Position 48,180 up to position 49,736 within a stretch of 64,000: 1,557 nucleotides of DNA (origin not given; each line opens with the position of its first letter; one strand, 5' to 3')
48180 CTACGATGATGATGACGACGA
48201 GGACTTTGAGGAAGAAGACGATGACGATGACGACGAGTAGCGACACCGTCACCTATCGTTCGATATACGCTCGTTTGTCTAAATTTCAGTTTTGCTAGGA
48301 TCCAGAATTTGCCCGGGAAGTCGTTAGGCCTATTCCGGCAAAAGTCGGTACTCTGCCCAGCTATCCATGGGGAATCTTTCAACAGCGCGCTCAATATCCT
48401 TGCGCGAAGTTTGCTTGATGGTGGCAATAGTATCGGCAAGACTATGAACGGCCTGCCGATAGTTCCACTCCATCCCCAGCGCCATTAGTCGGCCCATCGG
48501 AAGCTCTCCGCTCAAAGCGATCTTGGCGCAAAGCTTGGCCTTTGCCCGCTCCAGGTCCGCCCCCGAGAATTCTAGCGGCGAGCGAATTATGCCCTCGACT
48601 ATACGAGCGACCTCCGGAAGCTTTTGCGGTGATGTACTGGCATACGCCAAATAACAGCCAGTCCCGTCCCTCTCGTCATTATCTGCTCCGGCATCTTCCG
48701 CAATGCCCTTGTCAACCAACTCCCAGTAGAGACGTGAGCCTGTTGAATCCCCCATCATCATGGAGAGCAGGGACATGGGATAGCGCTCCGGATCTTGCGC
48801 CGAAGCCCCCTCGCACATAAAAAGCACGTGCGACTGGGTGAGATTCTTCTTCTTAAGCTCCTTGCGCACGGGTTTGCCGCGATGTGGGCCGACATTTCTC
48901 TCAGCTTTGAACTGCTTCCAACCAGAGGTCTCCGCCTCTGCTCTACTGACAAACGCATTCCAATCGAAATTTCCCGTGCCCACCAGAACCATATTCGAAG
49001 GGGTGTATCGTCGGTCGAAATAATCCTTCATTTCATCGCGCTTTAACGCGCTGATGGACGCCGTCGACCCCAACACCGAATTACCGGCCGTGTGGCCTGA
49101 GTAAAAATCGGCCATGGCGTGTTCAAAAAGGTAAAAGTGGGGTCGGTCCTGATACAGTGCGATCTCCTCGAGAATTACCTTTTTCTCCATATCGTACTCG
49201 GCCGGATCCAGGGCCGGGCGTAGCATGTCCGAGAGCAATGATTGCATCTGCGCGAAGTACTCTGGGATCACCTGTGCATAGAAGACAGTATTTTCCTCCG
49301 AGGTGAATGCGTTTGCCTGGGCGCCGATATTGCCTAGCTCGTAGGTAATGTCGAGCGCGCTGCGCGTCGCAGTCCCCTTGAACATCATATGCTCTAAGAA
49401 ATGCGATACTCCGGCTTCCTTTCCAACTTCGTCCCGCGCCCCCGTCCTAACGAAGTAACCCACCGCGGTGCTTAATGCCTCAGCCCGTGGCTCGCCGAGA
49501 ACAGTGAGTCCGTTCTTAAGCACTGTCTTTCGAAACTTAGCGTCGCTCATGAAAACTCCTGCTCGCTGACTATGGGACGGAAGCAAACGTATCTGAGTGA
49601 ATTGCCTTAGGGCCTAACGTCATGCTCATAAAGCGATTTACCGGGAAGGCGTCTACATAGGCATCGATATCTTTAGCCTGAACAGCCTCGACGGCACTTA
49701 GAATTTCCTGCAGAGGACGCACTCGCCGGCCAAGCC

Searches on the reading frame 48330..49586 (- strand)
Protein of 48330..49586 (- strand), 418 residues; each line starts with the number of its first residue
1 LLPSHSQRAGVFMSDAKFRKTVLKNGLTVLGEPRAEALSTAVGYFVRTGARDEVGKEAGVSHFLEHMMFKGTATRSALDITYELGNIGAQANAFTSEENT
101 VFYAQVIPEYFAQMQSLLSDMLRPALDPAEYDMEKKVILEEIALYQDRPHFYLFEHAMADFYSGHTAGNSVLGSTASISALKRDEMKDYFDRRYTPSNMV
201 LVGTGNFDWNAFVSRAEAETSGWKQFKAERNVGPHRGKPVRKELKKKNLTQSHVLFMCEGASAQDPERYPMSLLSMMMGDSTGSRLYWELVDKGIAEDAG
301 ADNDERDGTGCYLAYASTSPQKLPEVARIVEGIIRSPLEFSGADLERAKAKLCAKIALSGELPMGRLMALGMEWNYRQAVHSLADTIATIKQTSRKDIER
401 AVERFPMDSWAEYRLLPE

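Call 32: search_protein_families(library=pfam, proteins=[window:48330-49586:-], max_evalue=0.00001)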
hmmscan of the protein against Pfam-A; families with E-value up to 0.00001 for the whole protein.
window:48330-49586:- (418 aa): 2 families
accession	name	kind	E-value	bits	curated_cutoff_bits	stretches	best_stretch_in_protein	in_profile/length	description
PF00675.25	Peptidase_M16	-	3e-31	108.8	22.3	1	38-173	11-147/149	Insulinase (Peptidase family M16)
PF05193.26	Peptidase_M16_C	-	4.7e-27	95.5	23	1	181-352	2-181/181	Peptidase M16 inactive domain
